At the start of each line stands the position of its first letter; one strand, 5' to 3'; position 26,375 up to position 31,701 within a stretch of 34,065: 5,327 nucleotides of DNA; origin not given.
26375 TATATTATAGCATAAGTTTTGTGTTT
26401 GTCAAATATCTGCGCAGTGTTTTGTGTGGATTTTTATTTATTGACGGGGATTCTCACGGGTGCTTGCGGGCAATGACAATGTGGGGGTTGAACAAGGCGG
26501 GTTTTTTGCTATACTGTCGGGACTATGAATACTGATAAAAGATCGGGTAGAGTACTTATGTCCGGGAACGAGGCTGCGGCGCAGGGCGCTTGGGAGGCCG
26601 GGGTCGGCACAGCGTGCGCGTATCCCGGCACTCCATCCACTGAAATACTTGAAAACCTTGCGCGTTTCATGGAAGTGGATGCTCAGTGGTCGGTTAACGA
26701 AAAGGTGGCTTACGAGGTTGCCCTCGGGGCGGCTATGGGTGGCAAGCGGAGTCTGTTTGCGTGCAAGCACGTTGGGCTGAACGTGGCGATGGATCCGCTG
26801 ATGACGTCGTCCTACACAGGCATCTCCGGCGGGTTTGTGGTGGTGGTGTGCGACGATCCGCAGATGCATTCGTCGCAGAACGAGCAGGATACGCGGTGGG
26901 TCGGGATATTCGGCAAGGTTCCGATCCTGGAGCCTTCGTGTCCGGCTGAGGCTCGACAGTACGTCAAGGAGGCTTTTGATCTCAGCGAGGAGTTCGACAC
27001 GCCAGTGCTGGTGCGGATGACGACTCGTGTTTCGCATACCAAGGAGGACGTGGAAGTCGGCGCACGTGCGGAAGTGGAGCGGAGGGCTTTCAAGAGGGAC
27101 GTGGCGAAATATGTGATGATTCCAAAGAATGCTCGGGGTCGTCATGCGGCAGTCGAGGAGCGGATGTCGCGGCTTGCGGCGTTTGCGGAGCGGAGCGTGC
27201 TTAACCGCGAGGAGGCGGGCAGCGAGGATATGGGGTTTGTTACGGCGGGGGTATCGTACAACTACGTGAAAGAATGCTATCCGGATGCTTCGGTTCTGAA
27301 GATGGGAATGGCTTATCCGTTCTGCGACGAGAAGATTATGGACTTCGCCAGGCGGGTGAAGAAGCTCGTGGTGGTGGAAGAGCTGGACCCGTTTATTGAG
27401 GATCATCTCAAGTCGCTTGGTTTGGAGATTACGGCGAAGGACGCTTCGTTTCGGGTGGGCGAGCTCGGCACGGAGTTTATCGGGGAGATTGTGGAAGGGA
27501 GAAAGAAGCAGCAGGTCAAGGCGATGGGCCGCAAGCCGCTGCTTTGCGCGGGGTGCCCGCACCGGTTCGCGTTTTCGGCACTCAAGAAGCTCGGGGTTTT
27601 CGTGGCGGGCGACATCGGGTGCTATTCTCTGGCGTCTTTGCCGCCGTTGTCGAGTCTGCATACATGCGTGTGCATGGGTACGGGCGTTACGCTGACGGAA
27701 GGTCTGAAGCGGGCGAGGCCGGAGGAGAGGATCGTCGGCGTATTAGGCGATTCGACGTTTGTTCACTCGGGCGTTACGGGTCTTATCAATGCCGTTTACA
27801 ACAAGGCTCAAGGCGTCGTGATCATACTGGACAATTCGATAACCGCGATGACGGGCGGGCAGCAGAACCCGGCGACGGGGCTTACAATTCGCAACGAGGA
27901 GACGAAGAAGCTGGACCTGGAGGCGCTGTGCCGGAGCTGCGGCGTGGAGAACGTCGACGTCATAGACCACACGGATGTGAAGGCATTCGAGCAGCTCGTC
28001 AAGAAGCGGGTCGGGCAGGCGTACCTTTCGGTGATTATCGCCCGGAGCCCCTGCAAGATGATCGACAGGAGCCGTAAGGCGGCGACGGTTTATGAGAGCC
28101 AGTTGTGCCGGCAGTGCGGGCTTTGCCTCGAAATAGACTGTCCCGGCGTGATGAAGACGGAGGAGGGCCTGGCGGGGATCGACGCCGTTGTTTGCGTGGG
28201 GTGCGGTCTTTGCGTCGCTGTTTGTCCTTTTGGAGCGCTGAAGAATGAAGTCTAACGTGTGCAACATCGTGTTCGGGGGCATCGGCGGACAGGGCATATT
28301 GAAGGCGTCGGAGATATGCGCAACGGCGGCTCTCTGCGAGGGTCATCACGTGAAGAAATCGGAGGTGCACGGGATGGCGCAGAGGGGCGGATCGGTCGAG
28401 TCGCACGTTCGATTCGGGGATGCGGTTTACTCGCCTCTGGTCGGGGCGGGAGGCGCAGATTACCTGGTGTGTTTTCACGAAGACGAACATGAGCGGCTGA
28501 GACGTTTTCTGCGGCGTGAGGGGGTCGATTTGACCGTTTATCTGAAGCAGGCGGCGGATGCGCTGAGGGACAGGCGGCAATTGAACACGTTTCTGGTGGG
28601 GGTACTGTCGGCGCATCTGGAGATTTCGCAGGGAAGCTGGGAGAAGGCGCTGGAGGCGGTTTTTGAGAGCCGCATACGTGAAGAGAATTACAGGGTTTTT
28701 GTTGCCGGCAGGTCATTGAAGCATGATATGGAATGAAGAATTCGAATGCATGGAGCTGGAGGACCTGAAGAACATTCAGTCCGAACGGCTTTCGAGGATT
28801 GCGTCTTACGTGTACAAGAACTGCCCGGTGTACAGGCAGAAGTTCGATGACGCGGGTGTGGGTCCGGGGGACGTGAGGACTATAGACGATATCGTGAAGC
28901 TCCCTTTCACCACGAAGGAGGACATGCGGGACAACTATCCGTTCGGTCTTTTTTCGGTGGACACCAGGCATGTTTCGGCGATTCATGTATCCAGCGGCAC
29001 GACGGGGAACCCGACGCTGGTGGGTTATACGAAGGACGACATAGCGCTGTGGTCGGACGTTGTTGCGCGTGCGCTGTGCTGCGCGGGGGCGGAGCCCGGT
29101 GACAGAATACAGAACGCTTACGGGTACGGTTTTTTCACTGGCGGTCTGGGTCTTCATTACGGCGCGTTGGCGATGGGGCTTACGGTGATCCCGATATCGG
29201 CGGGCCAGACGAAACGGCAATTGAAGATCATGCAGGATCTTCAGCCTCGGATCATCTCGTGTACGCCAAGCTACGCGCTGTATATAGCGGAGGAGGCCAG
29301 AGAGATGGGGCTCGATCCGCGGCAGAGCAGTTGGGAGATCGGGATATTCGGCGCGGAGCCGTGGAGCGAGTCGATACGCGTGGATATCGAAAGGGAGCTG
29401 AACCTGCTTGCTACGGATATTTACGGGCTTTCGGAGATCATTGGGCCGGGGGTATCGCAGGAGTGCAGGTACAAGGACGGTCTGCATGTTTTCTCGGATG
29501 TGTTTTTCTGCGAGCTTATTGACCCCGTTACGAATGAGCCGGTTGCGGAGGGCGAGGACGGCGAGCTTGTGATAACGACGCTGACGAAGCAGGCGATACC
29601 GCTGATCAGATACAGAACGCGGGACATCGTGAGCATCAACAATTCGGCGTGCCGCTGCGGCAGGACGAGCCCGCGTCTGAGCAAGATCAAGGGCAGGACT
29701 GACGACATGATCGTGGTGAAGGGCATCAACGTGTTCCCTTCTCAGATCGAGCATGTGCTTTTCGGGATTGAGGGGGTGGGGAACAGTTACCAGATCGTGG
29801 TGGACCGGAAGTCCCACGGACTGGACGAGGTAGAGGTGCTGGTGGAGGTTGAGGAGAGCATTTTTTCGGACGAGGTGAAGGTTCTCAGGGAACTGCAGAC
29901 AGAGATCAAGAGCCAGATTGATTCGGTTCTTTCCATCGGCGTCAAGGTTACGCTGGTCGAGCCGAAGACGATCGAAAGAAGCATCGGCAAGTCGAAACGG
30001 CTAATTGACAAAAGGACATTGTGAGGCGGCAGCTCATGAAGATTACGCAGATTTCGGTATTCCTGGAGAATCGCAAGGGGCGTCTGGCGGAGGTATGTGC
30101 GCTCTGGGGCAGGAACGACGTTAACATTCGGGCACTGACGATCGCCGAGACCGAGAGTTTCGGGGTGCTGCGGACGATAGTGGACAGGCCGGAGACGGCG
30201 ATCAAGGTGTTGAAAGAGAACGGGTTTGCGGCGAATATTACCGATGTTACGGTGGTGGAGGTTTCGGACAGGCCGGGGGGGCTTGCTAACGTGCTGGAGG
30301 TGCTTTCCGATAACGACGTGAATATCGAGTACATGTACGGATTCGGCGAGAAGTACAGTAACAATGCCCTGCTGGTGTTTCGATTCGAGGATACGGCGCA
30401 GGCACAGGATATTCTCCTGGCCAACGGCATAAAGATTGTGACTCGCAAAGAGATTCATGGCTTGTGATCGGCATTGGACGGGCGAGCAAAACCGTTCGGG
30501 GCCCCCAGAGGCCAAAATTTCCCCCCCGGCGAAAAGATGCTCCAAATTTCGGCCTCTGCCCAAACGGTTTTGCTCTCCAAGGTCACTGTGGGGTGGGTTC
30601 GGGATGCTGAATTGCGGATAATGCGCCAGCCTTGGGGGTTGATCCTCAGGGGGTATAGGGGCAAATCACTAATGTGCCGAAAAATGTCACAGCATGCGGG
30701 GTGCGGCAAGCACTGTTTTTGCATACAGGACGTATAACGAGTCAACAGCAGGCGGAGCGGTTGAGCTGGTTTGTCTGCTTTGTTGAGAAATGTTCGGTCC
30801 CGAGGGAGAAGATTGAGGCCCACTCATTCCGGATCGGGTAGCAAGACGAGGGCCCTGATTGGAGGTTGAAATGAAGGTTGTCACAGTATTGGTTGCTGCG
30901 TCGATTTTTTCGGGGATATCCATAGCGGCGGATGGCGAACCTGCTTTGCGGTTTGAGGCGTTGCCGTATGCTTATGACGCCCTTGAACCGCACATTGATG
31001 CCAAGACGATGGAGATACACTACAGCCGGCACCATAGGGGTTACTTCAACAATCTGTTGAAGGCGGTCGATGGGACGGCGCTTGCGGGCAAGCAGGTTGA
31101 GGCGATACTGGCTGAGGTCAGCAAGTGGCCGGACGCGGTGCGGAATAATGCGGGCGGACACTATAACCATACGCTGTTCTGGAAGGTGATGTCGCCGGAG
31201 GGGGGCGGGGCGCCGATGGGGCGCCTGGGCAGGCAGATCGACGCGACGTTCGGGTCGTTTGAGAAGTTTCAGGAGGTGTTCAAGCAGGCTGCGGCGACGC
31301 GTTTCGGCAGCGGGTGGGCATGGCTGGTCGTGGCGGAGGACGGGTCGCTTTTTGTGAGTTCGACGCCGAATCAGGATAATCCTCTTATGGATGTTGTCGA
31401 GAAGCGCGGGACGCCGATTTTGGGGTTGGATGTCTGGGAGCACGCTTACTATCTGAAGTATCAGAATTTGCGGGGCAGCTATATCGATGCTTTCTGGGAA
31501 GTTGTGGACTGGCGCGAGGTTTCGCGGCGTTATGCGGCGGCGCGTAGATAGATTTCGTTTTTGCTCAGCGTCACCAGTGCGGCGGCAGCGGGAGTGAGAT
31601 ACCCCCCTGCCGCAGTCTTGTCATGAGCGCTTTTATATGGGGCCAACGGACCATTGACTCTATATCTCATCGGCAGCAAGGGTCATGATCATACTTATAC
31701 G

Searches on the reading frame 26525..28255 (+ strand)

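Call 12: search_protein_families(library=pfam, proteins=[window:26525-28255:+], max_evalue=0.0001)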
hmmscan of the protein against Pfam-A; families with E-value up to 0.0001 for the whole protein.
window:26525-28255:+ (576 aa): 5 families
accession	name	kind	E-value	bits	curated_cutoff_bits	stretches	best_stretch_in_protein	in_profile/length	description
PF02775.26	TPP_enzyme_C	-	1.6e-21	77.1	21.9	1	363-499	1-144/151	Thiamine pyrophosphate enzyme, C-terminal TPP binding domain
PF01855.24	POR_N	-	7.3e-12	45.9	27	1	21-200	2-188/231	Pyruvate flavodoxin/ferredoxin oxidoreductase, thiamine diP-bdg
PF00037.32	Fer4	-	2.9e-06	27.3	21.1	1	552-573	3-24/24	4Fe-4S binding domain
PF12837.12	Fer4_6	-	1.4e-05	25.2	25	1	551-572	3-24/24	4Fe-4S binding domain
PF13237.11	Fer4_10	-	9.2e-05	22.7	25.5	0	522-568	3-53/53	4Fe-4S dicluster domain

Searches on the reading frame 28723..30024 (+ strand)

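Call 12: search_protein_families(library=pfam, proteins=[window:28723-30024:+], max_evalue=0.0001)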
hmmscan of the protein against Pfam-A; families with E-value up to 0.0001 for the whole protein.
window:28723-30024:+ (433 aa): 2 families
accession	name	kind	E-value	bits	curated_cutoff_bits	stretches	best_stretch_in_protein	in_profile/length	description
PF14535.12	AMP-binding_C_2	-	4e-30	104.4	25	1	334-431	1-96/96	AMP-binding enzyme C-terminal domain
PF00501.34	AMP-binding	-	3.3e-14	52.9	29.9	1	79-285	159-375/384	AMP-binding enzyme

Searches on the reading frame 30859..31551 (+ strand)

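Call 12: search_protein_families(library=pfam, proteins=[window:30859-31551:+], max_evalue=0.0001)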
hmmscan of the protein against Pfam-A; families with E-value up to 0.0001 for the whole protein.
window:30859-31551:+ (230 aa): 2 families
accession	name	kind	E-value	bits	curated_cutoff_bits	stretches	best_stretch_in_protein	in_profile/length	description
PF02777.23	Sod_Fe_C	-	4.1e-40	136.4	20.9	1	120-224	2-102/102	Iron/manganese superoxide dismutases, C-terminal domain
PF00081.27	Sod_Fe_N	-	1e-27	96.8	27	1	32-112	4-82/82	Iron/manganese superoxide dismutases, alpha-hairpin domain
